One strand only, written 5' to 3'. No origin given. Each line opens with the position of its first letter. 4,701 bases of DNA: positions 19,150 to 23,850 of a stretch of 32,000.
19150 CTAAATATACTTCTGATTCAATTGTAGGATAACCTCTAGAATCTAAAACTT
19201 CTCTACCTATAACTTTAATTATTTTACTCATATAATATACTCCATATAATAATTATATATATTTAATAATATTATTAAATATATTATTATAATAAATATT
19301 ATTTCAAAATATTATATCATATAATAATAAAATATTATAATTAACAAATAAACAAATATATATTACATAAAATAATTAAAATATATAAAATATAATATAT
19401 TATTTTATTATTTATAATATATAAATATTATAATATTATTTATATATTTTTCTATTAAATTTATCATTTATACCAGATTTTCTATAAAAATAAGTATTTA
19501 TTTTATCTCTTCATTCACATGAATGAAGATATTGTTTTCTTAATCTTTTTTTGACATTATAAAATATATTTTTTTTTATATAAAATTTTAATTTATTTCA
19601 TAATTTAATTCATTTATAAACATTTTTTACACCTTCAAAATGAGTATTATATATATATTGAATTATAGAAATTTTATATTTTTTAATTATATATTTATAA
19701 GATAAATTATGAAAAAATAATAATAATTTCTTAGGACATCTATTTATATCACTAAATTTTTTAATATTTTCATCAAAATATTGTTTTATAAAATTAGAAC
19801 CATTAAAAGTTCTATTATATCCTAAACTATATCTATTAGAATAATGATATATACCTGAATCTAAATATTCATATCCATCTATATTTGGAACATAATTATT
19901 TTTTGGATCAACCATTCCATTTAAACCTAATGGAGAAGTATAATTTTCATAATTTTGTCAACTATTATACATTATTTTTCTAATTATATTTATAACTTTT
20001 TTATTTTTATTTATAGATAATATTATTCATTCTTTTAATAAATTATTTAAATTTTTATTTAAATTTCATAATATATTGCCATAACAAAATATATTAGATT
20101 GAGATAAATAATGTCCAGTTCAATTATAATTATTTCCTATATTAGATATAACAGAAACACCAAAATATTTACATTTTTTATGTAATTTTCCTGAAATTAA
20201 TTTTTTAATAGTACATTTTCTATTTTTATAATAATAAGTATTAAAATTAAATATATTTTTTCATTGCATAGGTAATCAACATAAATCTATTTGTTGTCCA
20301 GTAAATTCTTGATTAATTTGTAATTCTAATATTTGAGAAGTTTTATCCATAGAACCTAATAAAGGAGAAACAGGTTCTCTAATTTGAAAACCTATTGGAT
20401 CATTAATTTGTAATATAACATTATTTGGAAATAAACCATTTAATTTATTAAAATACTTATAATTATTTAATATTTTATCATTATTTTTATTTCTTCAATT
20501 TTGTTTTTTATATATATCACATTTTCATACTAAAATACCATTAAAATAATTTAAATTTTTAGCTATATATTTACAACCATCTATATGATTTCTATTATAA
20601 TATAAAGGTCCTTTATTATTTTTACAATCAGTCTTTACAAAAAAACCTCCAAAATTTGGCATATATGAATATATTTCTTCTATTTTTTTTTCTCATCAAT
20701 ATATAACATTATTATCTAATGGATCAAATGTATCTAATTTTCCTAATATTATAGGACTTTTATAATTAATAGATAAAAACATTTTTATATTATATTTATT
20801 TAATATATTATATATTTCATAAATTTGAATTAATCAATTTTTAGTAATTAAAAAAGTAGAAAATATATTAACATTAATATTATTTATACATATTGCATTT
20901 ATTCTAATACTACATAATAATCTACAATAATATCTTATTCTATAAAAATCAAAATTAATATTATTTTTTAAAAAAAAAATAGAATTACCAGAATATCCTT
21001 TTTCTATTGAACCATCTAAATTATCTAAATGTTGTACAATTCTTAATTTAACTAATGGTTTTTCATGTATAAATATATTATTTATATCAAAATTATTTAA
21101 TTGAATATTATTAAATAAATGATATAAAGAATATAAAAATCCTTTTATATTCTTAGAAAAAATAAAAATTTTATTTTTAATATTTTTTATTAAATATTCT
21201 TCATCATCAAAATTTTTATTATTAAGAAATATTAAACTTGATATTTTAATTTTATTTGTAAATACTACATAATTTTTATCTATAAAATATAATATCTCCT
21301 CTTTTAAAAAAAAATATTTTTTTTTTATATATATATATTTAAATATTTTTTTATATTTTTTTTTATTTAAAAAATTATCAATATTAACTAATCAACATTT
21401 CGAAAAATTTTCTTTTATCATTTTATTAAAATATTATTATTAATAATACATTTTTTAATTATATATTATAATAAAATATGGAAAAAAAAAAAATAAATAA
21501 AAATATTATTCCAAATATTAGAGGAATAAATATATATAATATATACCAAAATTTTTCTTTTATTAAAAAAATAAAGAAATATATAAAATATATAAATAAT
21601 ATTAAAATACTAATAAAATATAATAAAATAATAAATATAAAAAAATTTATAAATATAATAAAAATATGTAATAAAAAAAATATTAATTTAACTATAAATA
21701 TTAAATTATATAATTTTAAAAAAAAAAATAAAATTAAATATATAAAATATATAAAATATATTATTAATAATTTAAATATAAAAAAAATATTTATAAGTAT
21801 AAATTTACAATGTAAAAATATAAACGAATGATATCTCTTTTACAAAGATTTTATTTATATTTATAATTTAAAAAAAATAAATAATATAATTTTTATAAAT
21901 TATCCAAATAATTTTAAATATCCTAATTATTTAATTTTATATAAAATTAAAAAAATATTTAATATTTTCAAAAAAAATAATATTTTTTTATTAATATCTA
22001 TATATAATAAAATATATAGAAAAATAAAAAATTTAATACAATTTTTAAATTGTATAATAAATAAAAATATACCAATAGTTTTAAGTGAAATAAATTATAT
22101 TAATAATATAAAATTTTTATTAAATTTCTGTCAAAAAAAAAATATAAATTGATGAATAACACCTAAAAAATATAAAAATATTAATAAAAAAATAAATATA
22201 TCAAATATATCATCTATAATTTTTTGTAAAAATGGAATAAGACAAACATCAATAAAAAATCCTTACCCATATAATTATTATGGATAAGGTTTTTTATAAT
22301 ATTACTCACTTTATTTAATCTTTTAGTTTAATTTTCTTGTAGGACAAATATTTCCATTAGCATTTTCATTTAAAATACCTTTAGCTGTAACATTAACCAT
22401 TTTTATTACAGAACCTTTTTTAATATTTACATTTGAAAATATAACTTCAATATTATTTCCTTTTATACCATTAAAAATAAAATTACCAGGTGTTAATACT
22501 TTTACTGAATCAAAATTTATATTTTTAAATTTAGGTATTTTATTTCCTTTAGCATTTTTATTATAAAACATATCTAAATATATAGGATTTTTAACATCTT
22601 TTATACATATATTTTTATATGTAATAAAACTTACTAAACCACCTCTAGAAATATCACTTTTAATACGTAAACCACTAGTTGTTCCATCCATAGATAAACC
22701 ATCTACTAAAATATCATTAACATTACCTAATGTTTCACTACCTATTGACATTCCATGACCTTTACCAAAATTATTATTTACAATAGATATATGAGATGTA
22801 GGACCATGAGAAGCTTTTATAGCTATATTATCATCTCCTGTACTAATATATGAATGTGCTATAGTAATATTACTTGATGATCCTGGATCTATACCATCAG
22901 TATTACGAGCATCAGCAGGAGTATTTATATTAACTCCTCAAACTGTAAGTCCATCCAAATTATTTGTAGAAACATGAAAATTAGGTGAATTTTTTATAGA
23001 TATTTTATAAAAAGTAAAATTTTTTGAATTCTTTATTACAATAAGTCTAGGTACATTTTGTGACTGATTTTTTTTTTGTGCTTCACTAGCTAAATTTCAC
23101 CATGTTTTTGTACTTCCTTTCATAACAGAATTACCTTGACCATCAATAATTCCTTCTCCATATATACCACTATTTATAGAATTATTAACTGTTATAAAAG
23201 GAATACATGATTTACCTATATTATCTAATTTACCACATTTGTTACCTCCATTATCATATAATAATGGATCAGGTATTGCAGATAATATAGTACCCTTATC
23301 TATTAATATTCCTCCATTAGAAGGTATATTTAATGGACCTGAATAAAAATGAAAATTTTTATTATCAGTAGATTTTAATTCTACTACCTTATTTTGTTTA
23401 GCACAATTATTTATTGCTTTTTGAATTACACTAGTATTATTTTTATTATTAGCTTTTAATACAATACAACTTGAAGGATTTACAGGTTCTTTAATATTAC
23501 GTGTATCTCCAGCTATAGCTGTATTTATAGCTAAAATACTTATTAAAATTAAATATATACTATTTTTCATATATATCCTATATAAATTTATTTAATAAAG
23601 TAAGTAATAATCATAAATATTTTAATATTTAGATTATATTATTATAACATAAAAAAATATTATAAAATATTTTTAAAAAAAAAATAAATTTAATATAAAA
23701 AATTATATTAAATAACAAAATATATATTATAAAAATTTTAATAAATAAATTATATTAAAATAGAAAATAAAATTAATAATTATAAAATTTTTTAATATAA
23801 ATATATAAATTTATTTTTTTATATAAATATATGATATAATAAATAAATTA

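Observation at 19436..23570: Plant-cell-wall-degrading enzyme island inside an otherwise minimal housekeeping genome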

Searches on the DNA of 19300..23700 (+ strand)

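Call 11: search_dna_similar(query=window:19300-23700:+, collection=plasmids, mode=distant, max_rows=20)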
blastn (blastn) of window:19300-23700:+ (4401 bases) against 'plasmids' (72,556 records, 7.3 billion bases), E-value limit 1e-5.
Records with a match: 55; places in all: 63; records where one place covers at least 80% of the query: 12.
Best place of each record, by identity: 80-90% 6; 60-80% 49.
By first word of the organism name: Candidatus 47; Klebsiella 2; Enterobacteriaceae 1; Chryseobacterium 1; Acinetobacter 1; Roseburia 1; Arsenophonus 1; Clostridioides 1.
By predicted mobility (MOB-suite, as given by PLSDB): non-mobilizable 55.
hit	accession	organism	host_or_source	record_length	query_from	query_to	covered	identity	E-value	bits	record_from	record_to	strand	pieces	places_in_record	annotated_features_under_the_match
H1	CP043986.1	Candidatus Stammera capleta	Chelymorpha alternans,insect ...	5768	43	4395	99%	83.2%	0e+0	4598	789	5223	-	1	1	record has no annotation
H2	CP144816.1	Candidatus Stammera capleta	insect metagenome,tissue sample,midgut ...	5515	89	4373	97%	83.4%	0e+0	4520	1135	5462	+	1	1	record has no annotation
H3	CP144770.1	Candidatus Stammera capleta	insect metagenome,tissue sample,midgut ...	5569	28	4368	99%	82.3%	0e+0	4369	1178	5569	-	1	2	record has no annotation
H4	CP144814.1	Candidatus Stammera capleta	insect metagenome,tissue sample,midgut ...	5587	65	4307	96%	83.6%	0e+0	4525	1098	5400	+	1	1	record has no annotation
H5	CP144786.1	Candidatus Stammera capleta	insect metagenome,tissue sample,midgut ...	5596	47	4391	99%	76.6%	0e+0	3177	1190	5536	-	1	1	record has no annotation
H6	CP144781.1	Candidatus Stammera capleta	insect metagenome,tissue sample,midgut ...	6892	7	4381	99%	75.9%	0e+0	3100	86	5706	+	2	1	record has no annotation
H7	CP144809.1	Candidatus Stammera capleta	insect metagenome,tissue sample,midgut ...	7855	97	4394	98%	75.5%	0e+0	2924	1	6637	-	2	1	record has no annotation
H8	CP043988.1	Candidatus Stammera capleta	Cistudinella sp.,insect ...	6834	76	4306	96%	76.6%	0e+0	3205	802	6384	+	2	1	record has no annotation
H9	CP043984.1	Candidatus Stammera capleta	Ischnocodia annulus,insect ...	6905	15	4315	98%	74.1%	0e+0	3077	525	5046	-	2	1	record has no annotation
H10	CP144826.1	Candidatus Stammera capleta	insect metagenome,tissue sample,midgut ...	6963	90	4329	91%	73.6%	0e+0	2426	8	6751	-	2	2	record has no annotation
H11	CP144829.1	Candidatus Stammera capleta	insect metagenome,tissue sample,midgut ...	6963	90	4329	91%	73.6%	0e+0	2426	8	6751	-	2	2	record has no annotation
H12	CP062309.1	Candidatus Stammera capleta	Discomorpha sp.,insect metagenome,Whole ...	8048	98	4379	85%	76.6%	0e+0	2674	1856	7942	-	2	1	record has no annotation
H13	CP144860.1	Candidatus Stammera capleta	insect metagenome,tissue sample,midgut ...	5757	83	4213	73%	76.0%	0e+0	2271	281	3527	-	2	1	record has no annotation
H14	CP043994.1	Candidatus Stammera capleta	Agroiconota sp.,insect metagenome,Whole ...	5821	61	4214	74%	75.1%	0e+0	2113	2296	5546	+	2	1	record has no annotation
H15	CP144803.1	Candidatus Stammera capleta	insect metagenome,tissue sample,midgut ...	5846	105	4213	73%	74.9%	0e+0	2106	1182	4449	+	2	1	record has no annotation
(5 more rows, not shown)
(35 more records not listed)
